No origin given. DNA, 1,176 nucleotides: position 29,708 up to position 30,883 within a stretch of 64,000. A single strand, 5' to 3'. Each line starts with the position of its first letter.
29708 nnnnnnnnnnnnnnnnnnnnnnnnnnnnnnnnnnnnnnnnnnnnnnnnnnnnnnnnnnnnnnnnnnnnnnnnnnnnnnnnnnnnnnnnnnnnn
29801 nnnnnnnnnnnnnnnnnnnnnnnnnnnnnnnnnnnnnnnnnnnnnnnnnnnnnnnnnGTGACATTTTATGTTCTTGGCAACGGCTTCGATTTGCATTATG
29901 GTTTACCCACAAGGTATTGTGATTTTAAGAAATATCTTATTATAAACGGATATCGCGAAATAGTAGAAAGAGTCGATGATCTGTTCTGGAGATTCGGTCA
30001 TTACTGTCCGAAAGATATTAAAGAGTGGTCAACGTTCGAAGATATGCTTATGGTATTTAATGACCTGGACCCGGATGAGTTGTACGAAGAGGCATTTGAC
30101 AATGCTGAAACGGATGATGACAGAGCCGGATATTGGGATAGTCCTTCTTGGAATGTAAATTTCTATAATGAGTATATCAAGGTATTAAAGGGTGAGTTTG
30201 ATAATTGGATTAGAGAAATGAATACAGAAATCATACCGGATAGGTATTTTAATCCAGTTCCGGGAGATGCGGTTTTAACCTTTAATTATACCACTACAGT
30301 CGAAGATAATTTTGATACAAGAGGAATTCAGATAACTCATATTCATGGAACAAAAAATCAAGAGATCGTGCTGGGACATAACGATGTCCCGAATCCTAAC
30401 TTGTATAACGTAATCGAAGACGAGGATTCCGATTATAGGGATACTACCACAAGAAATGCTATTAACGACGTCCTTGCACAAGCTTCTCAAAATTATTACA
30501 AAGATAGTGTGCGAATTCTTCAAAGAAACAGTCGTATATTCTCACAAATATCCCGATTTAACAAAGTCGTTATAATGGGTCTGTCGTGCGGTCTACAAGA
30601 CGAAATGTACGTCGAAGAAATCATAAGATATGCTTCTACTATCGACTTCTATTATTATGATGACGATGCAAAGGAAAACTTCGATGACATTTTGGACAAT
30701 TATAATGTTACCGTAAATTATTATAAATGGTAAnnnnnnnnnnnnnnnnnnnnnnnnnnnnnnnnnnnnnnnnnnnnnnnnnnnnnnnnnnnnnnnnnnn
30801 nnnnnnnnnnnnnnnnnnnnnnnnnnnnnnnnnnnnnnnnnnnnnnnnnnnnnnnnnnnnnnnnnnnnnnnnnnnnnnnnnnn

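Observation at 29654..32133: AT-rich island at the 3-prime side of tRNA-Pro carries an AbiH-like gene in a tight three-gene operon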

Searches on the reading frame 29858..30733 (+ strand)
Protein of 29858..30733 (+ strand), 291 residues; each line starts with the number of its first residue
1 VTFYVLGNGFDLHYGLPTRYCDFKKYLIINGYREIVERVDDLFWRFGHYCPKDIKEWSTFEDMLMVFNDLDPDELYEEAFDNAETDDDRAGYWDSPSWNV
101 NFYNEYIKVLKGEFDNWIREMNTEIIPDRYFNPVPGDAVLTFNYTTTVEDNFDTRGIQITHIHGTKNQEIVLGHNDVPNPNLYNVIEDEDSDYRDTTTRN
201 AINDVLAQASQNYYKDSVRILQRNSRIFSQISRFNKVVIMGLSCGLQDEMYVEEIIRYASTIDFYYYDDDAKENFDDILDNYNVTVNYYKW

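Call 4: search_protein_families(library=pfam, proteins=[window:29858-30733:+], max_evalue=1)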
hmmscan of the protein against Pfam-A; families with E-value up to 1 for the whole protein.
window:29858-30733:+ (291 aa): 1 family
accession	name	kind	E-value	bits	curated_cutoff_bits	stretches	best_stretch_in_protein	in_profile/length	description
PF14253.11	AbiH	-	5.7e-38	131.9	30.9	1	4-259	2-249/260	Bacteriophage abortive infection AbiH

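Call 5: search_protein_families(library=padloc, proteins=[window:29858-30733:+], max_evalue=1)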
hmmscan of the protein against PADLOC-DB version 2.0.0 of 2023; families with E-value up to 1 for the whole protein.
window:29858-30733:+ (291 aa): 1 family
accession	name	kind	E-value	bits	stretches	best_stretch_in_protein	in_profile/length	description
PDLC02345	AbiH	-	1.3e-19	69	2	106-288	141-332/343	AbiH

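Call 7: search_protein_families(library=ncbifam, proteins=[window:29858-30733:+], max_evalue=1)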
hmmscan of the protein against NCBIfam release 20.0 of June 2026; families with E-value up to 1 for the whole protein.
window:29858-30733:+ (291 aa): 0 families

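Call 8: search_protein_families(library=phrogs, proteins=[window:29858-30733:+], max_evalue=1)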
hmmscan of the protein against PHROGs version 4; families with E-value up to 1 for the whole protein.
window:29858-30733:+ (291 aa): 2 families
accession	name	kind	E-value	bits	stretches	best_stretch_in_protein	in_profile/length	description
phrog_19951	-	unknown function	1.1e-23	85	1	1-260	1-252/288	-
phrog_26443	-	unknown function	0.0045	17.1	1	4-25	9-30/373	-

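Call 32: search_solved_structures(query=window:29858-30733:+, max_evalue=1)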
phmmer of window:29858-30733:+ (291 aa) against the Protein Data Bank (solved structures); distinct sequences matched with E-value up to 1: 1.
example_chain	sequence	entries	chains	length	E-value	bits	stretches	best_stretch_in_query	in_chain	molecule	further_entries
9dwv_C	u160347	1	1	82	0.79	12.1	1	37-89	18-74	Peptidyl-prolyl cis-trans isomerase-like 4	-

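Call 35: find_homologous_proteins(query=window:29858-30733:+)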
Query window:29858-30733:+ (291 aa): 193 proteins with E <= 0.001 among 696 candidates; the best 120 are listed.
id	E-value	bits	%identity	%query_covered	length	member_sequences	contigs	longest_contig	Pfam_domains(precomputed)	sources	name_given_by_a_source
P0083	4.3e-198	675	100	100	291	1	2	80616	PF14253.12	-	-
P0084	9.8e-193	657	98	100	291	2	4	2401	PF14253.12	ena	-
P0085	4.9e-183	625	92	100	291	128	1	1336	PF14253.12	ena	-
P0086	2.0e-168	577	85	100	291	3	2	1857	PF14253.12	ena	-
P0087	4.5e-166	570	84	100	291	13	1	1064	PF14253.12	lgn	-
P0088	1.6e-165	568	84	100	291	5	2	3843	PF14253.12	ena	-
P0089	9.5e-164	562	95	88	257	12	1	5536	PF14253.12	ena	-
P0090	6.4e-163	559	82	100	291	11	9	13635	PF14253.12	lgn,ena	-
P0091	5.7e-161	553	82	100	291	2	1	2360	PF14253.12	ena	-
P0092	2.3e-160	551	81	100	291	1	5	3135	PF14253.12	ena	-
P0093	2.7e-158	544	81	100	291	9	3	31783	PF14253.12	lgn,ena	-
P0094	2.1e-155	535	87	89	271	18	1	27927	PF14253.12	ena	-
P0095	4.3e-155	534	79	100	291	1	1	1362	PF14253.12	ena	-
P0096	6.9e-155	533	79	100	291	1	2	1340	PF14253.12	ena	-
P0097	6.0e-154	530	79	100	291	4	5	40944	PF14253.12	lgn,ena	-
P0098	3.3e-153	527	78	100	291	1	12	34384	PF14253.12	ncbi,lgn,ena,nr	ncbi:MAG: hypothetical protein IJA60_00820 [Clostridia bacterium]|nr:hypothetical protein [Clostridi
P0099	1.7e-138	479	70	100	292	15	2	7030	PF14253.12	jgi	-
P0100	7.8e-138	477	68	100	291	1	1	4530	PF14253.12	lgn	-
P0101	8.9e-138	477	72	100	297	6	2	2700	PF14253.12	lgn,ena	-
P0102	7.7e-134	464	69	100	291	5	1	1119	PF14253.12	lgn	-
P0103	9.5e-131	454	66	100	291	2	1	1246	PF14253.12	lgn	-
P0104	2.3e-129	449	66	100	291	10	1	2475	PF14253.12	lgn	-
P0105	3.1e-128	445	65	100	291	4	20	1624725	PF14253.12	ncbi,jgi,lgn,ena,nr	ncbi:MAG TPA: hypothetical protein DD391_06165 [Clostridiales bacterium]|nr:hypothetical protein [Cl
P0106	4.0e-127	442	64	100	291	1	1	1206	PF14253.12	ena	-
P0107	1.9e-124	433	63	100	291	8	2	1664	PF14253.12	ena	-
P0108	1.5e-118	414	62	100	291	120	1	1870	PF14253.12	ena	-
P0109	1.7e-117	410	62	100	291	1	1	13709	PF14253.12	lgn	-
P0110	2.0e-117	410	62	100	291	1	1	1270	PF14253.12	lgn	-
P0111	2.4e-117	410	62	100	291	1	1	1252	PF14253.12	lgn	-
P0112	2.7e-117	409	61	100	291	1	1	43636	PF14253.12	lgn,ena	-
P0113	9.5e-117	408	62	100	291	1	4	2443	PF14253.12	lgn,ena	-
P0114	1.1e-116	407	62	100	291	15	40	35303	PF14253.12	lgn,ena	-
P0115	2.9e-116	406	61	100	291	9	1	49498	PF14253.12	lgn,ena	-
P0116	3.6e-116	406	60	100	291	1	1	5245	PF14253.12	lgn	-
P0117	4.0e-116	406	61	100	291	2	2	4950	PF14253.12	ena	-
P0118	4.1e-116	406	62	99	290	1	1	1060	PF14253.12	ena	-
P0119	5.6e-116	405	61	100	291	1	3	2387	PF14253.12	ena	-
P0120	8.7e-116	404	61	100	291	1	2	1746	PF14253.12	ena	-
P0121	8.8e-116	404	62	100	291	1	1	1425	PF14253.12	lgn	-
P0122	1.5e-115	404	60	100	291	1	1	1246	PF14253.12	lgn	-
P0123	2.7e-115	403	62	100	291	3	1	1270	PF14253.12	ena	-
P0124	3.2e-115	403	60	100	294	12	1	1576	PF14253.12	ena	-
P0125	4.2e-115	402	62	100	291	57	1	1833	PF14253.12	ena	-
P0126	6.9e-115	401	59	100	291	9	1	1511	PF14253.12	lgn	-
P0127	7.8e-115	401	60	100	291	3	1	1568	PF14253.12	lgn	-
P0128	1.9e-113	397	60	100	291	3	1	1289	PF14253.12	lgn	-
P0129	2.2e-113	397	59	100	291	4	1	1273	PF14253.12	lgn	-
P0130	3.7e-113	396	61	100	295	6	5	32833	PF14253.12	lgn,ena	-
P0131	5.0e-113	395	60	100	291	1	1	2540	PF14253.12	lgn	-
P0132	2.0e-112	393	61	100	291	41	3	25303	PF14253.12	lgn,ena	-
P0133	2.1e-112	393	61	100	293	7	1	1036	PF14253.12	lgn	-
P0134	1.1e-111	391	59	100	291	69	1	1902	PF14253.12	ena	-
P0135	1.1e-111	391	59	100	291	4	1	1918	PF14253.12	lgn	-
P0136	1.4e-111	391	59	100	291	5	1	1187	PF14253.12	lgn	-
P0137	3.0e-111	390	61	100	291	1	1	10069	PF14253.12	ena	-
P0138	4.5e-111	389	60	100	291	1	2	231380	PF14253.12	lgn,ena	-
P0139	4.5e-111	389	60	100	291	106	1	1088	PF14253.12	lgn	-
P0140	4.9e-111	389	60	100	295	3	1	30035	PF14253.12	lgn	-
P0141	6.7e-111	388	59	100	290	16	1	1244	PF14253.12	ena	-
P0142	6.7e-111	388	58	100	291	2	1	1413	PF14253.12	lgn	-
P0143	7.8e-111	388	59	100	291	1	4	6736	PF14253.12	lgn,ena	-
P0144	3.8e-110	386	60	100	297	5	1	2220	PF14253.12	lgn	-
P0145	8.3e-110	385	60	100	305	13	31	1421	PF14253.12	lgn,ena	-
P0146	6.2e-109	382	56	100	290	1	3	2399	PF14253.12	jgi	-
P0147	6.6e-109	382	56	100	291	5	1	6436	PF14253.12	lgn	-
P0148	8.5e-109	381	65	86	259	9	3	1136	PF14253.12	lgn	-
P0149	1.2e-108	381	59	100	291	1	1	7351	PF14253.12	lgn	-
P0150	1.2e-108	381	60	95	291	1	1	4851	PF14253.12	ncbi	-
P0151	1.4e-108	381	58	100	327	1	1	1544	PF14253.12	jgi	jgi:hypothetical protein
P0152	2.0e-108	380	57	100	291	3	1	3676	PF14253.12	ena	-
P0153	2.2e-108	380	59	100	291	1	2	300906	PF14253.12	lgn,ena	-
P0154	2.4e-108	380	59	100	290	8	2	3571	PF14253.12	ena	-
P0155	2.5e-108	380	58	100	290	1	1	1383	PF14253.12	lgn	-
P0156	1.1e-107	378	58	100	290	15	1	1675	PF14253.12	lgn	-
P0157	1.2e-107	378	58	100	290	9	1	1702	PF14253.12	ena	-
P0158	1.5e-107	377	59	100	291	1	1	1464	PF14253.12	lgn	-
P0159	2.3e-107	377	57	100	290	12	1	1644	PF14253.12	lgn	-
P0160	5.9e-107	375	58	100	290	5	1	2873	PF14253.12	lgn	-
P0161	1.2e-106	374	58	99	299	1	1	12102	PF14253.12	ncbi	-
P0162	2.5e-106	373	57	100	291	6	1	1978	PF14253.12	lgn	-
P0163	2.9e-106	373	58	100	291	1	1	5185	PF14253.12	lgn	-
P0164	3.3e-106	373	58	100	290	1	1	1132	PF14253.12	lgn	-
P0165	3.8e-106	373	59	100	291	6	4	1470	PF14253.12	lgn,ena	-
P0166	2.6e-105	370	58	100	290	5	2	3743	PF14253.12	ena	-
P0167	5.6e-105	369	56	100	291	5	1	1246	PF14253.12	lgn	-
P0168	5.7e-105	369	70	79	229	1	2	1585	PF14253.12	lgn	-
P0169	8.9e-105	368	58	100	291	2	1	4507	PF14253.12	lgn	-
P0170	1.4e-104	368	56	100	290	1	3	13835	PF14253.12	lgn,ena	-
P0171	1.9e-104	367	55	100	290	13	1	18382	PF14253.12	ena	-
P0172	1.5e-103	364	55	100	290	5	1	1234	PF14253.12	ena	-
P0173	1.6e-103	364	58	98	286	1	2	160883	PF14253.12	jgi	jgi:hypothetical protein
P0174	1.6e-103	364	56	100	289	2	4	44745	PF14253.12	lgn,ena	-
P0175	3.3e-103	363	53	100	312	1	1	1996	PF14253.12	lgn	-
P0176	3.3e-103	363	55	100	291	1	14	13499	PF14253.12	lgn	-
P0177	3.7e-103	363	57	100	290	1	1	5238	PF14253.12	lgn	-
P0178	1.7e-101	358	56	100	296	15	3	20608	PF14253.12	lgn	-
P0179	3.9e-101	356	55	100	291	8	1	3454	PF14253.12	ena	-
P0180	5.2e-101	356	55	100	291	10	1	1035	PF14253.12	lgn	-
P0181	1.7e-98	348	53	100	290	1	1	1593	PF14253.12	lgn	-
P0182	3.5e-98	347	60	91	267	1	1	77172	PF14253.12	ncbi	-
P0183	3.3e-96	340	50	100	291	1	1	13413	PF14253.12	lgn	-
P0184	1.9e-95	338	56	100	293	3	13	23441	PF14253.12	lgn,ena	-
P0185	7.6e-94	332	55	100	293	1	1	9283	PF14253.12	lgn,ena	-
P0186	1.1e-93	332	64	79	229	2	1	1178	PF14253.12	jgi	-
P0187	1.8e-93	331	52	100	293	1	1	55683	PF14253.12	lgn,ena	-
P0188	1.2e-92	328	54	100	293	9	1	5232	PF14253.12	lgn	-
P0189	6.7e-92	326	54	100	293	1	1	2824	PF14253.12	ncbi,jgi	-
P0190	3.2e-91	324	54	100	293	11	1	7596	PF14253.12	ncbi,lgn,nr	ncbi:MAG: AbiH family protein [Lachnospiraceae bacterium]|nr:AbiH family protein [Lachnospiraceae ba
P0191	3.8e-91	324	54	100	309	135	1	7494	PF14253.12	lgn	-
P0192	1.3e-90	322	53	100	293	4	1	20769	PF14253.12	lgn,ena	-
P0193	2.5e-90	321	54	100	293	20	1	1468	PF14253.12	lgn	-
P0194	2.4e-88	314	83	58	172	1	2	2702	PF14253.12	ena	-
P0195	2.6e-88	314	68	68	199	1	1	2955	PF14253.12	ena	-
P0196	6.3e-88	313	53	100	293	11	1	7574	PF14253.12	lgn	-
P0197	1.1e-87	312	50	100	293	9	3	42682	PF14253.12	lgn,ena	-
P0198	2.3e-87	311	53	100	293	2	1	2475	PF14253.12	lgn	-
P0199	3.3e-83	297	47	100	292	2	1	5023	PF14253.12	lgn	-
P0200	1.7e-78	282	65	64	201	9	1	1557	PF14253.12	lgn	-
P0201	2.5e-76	275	55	83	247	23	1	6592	PF14253.12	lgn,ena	-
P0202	2.7e-70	255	48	97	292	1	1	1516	PF14253.12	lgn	-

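Call 37: find_related_loci(query=A2, collection=metagenome_contigs, flank=5000)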
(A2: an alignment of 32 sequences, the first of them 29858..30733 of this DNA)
Query A2 (291 aa) in metagenome_contigs; peptide patterns used: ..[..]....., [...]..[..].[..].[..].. (x = any residue, [..] = any of these).
600 stretches matched a pattern (row limit reached: there are more); 342 encode a relative of the query (tblastn E <= 1e-3); the best 80 are kept; 80 distinct loci.
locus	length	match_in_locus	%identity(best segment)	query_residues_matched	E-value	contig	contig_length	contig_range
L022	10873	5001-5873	86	1-291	6e-171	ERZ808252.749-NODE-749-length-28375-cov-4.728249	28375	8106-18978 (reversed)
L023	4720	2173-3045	85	1-291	4e-172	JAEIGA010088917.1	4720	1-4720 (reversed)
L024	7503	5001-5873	62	1-291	4e-122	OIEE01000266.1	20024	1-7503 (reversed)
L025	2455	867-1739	62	1-291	1e-127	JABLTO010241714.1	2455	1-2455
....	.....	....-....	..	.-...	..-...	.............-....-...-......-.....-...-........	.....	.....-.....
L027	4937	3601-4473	61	1-291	1e-121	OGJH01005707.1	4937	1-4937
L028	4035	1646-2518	62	1-291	1e-121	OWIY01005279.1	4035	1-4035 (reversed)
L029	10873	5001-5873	62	1-291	3e-118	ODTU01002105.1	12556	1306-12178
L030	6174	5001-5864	60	4-291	2e-117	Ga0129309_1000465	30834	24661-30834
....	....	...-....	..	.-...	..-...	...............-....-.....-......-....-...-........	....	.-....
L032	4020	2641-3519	52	1-291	1e-97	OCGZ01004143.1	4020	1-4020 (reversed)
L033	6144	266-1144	52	1-291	5e-97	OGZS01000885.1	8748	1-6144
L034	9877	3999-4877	53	1-291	7e-94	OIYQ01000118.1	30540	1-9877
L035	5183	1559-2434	49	1-291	3e-88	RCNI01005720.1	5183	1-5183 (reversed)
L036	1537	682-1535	67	1-287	4e-99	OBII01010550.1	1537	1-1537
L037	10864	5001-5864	60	4-291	2e-117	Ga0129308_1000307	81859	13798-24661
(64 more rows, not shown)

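Call 38: find_related_loci(query=A2, collection=viral_contigs, flank=5000)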
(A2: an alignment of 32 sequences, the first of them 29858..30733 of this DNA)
Query A2 (291 aa) in viral_contigs; peptide patterns used: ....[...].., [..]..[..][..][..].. (x = any residue, [..] = any of these).
48 stretches matched a pattern, but none encodes a relative of the query by tblastn (E <= 1e-3).

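Call 57: search_protein_families(library=padloc, proteins=[L023:3124-3573:+], max_evalue=0.01)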
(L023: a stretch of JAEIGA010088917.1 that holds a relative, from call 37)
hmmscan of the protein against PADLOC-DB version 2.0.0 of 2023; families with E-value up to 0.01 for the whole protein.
L023:3124-3573:+ (149 aa): 0 families

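Call 58: search_protein_families(library=pfam, proteins=[L023:3124-3573:+], max_evalue=0.01)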
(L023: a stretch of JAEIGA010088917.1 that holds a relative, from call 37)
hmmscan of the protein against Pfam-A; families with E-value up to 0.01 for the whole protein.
L023:3124-3573:+ (149 aa): 0 families

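Call 61: predict_structure(alignment_id=A2)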
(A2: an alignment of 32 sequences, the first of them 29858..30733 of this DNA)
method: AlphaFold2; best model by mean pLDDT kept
length: 291 residues; sequences in the alignment: 32
mean_pLDDT: 89.0   pTM: 0.84
mean pLDDT of the five models: 89.0, 88.9, 88.6, 87.3, 85.8
residues with pLDDT >= 90: 181; 70-90: 95; 50-70: 15; < 50: 0
segments of 3 or more residues with pLDDT < 50: none
pLDDT, mean of each block of 10 residues (from residue 1): 95 92 94 90 85 86 90 87 68 67 75 92 92 96 94 95 89 91 85 85 90 91 95 97 91 95 92 92 90 87
secondary structure, 60 per line:
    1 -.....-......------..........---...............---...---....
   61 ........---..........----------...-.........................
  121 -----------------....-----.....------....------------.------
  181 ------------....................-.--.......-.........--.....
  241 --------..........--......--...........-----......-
elements in order: E2-6 H8-13 H20-29 H33-47 H57-68 H72-81 H96-120 E138-141 H147-151 E158-161 H193-212 H217-223 H225-233 E236-240 H249-258 E261-266 H269-279 E285-290

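Call 64: fold_search(model_id=the predicted structure, library=pdb)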
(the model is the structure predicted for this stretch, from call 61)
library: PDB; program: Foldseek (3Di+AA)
matches with E <= 10: 418; with E <= 0.001: 0
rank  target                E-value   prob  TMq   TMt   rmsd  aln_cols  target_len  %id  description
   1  6b3b                  1.4e-01  0.63  0.19  0.10   7.4       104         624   13  AprA Methyltransferase 1 - GNAT in complex with Mn2+ , SAM, and Malonate (released 2017-11-15)
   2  7w3s_A                1.4e-01  0.51  0.16  0.12   5.9        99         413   13  The complex structure of Larg1-ADPr from Legionella pneumophila (released 2022-04-06)
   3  7uch                  1.9e-01  0.57  0.19  0.10   7.3       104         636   13  AprA Methyltransferase 1 - GNAT in complex with Mn2+ , SAM, and Di-methyl-malonate (released 2022-06-01)
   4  7w3s_D                2.5e-01  0.21  0.15  0.12   7.7        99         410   14  The complex structure of Larg1-ADPr from Legionella pneumophila (released 2022-04-06)
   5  6b3a                  2.7e-01  0.51  0.19  0.10   7.3       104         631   13  AprA Methyltransferase 1 - GNAT didomain in complex with Mn2+ and SAM (released 2017-11-15)
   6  4zzi                  3.2e-01  0.20  0.27  0.24  15.1       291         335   13  SIRT1/Activator/Inhibitor Complex (released 2015-07-15)
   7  7wbk_A                3.6e-01  0.18  0.14  0.11   7.3       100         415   14  Crystal structure of Legionella pneumophila effector protein Lpg0081 (released 2022-06-15)
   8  7dld_A                4.1e-01  0.60  0.18  0.19   3.8        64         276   20  Crystal structures of (S)-carbonyl reductases from Candida parapsilosis in different oligomerization states (released 2022-04-06)
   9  7w3s_C                4.1e-01  0.16  0.15  0.11   7.8       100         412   14  The complex structure of Larg1-ADPr from Legionella pneumophila (released 2022-04-06)
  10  7ucl_A                4.3e-01  0.35  0.15  0.09   7.2        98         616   12  SxtA Methyltransferase variant F458H in complex with Mn2+ and malonate (released 2022-06-01)
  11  1npd_B                5.1e-01  0.47  0.18  0.19   4.2        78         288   13  X-RAY STRUCTURE OF SHIKIMATE DEHYDROGENASE COMPLEXED WITH NAD+ FROM E.COLI (YDIB) NORTHEAST STRUCTURAL GENOMICS RESEAR (released 2003-01-28)
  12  8k1f_C                5.1e-01  0.44  0.20  0.27   6.1        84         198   13  Crystal Structure of TrmR from Fusobacterium nucleatum (released 2023-08-02)
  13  4ig9_E                5.1e-01  0.25  0.33  0.35  10.3       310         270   11  Structure of NAD-dependent protein deacetylase sirtuin-1 (open state, 2.64 A) (released 2013-11-06)
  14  1omo_A                5.8e-01  0.51  0.20  0.18   4.0        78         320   14  alanine dehydrogenase dimer w/bound NAD (archaeal) (released 2004-07-06)
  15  3toz_B                6.5e-01  0.25  0.17  0.17   4.0        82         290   12  2.2 Angstrom Crystal Structure of Shikimate 5-dehydrogenase from Listeria monocytogenes in Complex with NAD. (released 2011-09-21)
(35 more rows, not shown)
